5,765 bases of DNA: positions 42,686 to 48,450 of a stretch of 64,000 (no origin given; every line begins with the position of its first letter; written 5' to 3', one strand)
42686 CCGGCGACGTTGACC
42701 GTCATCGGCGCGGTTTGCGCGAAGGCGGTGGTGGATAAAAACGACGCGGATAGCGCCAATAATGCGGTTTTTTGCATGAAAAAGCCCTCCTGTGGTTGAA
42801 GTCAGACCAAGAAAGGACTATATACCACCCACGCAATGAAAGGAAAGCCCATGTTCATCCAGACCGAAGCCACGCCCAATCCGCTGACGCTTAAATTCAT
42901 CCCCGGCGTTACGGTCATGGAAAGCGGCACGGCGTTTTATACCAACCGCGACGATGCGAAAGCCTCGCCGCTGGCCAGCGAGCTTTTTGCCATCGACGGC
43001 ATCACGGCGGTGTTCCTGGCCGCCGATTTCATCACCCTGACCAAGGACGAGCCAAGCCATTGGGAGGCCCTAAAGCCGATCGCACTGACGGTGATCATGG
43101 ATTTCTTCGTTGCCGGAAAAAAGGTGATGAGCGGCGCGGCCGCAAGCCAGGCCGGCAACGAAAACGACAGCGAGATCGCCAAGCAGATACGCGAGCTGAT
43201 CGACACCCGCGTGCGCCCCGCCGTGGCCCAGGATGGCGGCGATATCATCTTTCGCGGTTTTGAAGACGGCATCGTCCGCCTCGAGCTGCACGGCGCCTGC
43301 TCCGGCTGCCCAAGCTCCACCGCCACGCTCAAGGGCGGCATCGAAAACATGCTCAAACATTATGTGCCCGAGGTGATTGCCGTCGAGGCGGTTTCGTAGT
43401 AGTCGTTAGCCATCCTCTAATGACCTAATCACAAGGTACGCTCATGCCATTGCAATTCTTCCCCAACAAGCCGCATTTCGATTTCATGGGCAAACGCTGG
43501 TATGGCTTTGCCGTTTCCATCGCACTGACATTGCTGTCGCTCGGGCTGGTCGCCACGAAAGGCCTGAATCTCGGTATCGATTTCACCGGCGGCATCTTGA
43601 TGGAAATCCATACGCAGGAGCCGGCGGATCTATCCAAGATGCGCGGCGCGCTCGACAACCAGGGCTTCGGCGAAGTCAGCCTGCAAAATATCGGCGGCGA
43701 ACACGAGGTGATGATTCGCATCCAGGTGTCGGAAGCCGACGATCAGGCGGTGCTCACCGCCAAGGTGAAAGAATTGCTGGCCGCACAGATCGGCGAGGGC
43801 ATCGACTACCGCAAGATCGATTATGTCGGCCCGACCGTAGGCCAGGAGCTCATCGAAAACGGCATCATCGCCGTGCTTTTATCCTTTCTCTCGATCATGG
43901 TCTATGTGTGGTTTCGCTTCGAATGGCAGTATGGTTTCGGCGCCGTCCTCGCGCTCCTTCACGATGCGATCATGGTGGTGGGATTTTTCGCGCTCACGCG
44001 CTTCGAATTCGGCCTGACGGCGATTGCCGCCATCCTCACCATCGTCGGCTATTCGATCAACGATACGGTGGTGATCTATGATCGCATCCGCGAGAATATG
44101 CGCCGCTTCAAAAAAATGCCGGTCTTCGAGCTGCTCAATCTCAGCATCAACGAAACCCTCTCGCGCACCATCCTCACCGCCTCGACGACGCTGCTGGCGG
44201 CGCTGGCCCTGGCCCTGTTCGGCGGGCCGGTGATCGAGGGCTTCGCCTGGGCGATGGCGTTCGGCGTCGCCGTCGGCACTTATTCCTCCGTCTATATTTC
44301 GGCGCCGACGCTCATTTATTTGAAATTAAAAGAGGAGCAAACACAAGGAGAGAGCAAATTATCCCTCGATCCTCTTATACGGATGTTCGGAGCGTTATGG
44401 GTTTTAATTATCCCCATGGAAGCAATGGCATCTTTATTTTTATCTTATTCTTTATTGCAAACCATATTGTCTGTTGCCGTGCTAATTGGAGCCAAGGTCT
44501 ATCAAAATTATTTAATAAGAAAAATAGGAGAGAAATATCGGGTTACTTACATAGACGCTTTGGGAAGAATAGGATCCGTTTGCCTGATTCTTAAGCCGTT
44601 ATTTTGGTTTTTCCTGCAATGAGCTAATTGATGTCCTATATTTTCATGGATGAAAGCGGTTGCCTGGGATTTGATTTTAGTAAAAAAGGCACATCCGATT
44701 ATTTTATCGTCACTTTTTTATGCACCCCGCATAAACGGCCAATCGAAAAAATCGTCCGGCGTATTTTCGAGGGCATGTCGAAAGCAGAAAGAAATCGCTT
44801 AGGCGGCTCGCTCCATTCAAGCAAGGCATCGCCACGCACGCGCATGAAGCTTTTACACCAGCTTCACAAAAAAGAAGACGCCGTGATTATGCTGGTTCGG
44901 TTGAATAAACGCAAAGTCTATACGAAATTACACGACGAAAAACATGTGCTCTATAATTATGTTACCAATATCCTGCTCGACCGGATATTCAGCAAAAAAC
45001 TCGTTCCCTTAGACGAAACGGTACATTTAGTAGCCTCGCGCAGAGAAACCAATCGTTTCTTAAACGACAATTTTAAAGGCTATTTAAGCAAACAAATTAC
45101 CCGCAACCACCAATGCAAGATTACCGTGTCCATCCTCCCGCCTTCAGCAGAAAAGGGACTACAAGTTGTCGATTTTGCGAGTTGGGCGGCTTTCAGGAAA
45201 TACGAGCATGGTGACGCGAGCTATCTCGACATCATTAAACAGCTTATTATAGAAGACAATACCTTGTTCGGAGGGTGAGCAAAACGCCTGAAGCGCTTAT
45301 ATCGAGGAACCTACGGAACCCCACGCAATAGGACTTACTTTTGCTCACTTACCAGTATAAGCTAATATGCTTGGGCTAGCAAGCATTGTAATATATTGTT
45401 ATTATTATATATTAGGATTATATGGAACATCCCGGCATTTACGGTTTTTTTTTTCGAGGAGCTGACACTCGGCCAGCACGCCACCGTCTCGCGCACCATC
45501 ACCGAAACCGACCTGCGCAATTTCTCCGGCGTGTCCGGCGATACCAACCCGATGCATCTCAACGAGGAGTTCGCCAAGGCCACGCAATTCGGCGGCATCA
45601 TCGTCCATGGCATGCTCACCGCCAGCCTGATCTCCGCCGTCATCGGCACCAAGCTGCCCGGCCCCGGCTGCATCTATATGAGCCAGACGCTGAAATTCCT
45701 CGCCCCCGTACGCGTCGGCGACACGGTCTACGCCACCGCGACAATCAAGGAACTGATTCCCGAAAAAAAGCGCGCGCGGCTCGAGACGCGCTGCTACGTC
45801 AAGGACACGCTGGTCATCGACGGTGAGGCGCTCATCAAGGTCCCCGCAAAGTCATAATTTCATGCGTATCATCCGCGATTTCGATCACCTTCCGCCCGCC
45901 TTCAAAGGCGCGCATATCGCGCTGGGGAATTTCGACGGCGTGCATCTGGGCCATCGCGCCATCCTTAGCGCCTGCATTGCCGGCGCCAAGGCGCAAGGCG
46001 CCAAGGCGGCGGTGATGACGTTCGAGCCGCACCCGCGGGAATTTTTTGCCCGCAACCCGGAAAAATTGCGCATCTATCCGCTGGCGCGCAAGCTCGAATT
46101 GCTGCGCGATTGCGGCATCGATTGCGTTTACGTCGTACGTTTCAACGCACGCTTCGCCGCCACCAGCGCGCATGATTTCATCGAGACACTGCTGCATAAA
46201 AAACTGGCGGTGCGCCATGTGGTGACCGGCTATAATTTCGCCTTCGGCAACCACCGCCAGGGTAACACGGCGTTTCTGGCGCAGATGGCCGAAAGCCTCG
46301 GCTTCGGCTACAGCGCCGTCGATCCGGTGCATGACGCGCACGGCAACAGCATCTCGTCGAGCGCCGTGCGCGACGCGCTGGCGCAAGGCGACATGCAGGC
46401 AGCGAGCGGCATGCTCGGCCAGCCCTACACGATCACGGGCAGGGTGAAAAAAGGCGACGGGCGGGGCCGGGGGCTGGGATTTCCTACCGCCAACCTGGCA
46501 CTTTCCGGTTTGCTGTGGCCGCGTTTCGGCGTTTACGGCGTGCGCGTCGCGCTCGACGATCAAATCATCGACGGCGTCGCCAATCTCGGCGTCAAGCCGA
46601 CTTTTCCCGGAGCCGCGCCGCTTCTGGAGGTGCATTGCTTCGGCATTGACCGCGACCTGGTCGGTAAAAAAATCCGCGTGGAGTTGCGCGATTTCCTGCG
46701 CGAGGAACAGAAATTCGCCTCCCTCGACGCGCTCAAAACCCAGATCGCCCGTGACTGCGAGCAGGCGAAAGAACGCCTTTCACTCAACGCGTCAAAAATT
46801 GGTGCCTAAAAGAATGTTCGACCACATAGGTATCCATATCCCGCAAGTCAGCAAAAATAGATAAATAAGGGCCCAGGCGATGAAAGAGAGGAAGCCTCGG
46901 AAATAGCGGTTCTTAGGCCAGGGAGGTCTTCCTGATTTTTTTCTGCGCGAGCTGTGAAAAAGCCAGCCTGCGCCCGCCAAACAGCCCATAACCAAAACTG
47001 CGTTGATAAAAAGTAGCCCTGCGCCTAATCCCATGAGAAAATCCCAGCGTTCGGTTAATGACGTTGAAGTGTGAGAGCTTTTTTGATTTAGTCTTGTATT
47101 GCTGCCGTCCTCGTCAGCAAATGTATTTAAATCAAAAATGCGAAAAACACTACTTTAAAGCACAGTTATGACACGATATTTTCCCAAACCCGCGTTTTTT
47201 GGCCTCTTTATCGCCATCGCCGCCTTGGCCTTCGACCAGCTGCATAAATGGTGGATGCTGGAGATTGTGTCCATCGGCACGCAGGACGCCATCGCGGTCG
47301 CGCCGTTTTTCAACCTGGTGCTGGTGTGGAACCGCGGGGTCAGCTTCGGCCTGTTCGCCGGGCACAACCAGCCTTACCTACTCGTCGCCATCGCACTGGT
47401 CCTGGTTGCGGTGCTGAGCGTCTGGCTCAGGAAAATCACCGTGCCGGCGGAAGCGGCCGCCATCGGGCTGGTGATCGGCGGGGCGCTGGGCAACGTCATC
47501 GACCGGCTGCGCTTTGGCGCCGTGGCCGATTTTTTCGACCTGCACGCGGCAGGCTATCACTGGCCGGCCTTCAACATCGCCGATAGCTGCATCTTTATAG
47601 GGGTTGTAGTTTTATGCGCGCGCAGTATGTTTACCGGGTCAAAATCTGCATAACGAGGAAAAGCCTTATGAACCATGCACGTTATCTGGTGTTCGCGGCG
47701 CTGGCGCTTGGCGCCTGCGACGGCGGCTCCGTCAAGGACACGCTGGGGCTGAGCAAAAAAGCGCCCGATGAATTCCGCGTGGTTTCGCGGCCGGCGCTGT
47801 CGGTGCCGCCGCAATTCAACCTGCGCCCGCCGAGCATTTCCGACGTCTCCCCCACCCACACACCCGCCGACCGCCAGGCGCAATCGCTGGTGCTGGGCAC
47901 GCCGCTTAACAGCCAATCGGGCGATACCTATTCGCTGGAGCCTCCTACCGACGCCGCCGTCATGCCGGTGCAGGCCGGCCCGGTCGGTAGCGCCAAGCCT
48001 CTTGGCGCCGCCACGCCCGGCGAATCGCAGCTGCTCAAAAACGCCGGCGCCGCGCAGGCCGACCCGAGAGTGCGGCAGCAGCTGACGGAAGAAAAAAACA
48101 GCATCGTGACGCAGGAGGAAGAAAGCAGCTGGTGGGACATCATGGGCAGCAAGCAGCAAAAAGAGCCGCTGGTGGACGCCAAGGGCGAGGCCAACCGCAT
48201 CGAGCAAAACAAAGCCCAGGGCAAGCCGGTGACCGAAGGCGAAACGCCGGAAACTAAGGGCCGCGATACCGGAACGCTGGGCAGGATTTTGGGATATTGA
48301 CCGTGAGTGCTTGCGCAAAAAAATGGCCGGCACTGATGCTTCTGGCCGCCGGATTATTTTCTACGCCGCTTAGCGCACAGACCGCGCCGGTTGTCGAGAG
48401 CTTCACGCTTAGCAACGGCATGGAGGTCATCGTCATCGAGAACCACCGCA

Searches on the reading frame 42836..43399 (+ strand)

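Call 77: search_protein_families(library=pfam, proteins=[window:42836-43399:+], max_evalue=0.001)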
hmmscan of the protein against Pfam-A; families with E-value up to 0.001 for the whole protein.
window:42836-43399:+ (187 aa): 2 families
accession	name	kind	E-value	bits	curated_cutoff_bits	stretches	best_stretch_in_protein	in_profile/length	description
PF08712.16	Nfu_N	-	6e-29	100.4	27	1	8-93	1-87/88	Scaffold protein Nfu/NifU N terminal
PF01106.22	NifU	-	2.2e-28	98.6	27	1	118-184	1-67/67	NifU-like domain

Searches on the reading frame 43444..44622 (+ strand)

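Call 22: search_protein_families(library=pfam, proteins=[window:43444-44622:+], max_evalue=0.00001)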
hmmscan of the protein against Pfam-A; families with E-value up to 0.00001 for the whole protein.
window:43444-44622:+ (392 aa): 2 families
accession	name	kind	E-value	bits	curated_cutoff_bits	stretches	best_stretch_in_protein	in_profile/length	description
PF02355.23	SecD_SecF_C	-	2e-69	233.2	20.5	1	114-294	7-187/189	Protein export membrane protein SecD/SecF, C-terminal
PF07549.19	Sec_GG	-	2.1e-09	37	20.3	1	35-61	2-28/28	SecD/SecF GG Motif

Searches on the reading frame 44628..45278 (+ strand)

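Call 78: search_protein_families(library=pfam, proteins=[window:44628-45278:+], max_evalue=0.001)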
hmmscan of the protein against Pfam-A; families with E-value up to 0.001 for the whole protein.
window:44628-45278:+ (216 aa): 1 family
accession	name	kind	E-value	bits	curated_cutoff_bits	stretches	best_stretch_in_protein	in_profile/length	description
PF12686.12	DUF3800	-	2e-10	42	21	1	4-191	1-149/149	Protein of unknown function (DUF3800)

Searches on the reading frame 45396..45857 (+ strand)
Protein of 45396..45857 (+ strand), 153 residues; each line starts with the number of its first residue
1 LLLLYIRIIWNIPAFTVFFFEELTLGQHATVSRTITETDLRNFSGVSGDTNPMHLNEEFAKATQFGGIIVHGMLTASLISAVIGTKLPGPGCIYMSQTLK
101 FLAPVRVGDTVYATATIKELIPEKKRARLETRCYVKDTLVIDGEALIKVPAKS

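Call 78: search_protein_families(library=pfam, proteins=[window:45396-45857:+], max_evalue=0.001)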
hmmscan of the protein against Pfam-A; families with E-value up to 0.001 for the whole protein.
window:45396-45857:+ (153 aa): 2 families
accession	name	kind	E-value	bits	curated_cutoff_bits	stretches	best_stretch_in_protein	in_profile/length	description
PF01575.25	MaoC_dehydratas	-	1.2e-26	93.2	27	1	30-125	13-109/123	MaoC like domain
PF13452.11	FAS1_DH_region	-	4.5e-09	37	22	1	29-124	8-107/132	FAS1-like, dehydratase domain region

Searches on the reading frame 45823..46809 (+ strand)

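Call 22: search_protein_families(library=pfam, proteins=[window:45823-46809:+], max_evalue=0.00001)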
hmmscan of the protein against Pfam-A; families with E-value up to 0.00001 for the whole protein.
window:45823-46809:+ (328 aa): 2 families
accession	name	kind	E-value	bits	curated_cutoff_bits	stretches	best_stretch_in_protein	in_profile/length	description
PF06574.18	FAD_syn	-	5.4e-50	169.7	27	1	28-180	6-157/158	FAD synthetase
PF01687.23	Flavokinase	-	1.5e-40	138.7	19.6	1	198-318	1-123/124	Riboflavin kinase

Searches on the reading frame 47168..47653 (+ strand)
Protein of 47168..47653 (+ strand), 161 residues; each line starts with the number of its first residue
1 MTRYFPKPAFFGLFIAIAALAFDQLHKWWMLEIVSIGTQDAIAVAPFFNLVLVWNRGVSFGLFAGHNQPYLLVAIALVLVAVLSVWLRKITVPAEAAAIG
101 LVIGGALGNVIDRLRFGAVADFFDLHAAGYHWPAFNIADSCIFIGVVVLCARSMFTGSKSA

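Call 78: search_protein_families(library=pfam, proteins=[window:47168-47653:+], max_evalue=0.001)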
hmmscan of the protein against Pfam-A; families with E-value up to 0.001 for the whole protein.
window:47168-47653:+ (161 aa): 1 family
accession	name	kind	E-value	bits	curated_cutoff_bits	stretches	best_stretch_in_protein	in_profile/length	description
PF01252.23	Peptidase_A8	-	2.3e-37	128.8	25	1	15-155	1-142/142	Signal peptidase (SPase) II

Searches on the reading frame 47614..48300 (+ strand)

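Call 78: search_protein_families(library=pfam, proteins=[window:47614-48300:+], max_evalue=0.001)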
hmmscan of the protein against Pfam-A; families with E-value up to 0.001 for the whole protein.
window:47614-48300:+ (228 aa): 1 family
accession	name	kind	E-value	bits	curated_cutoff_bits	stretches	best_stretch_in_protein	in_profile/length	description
PF11233.13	DUF3035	-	5.8e-18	65.9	23.2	2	41-106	1-67/141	Protein of unknown function (DUF3035)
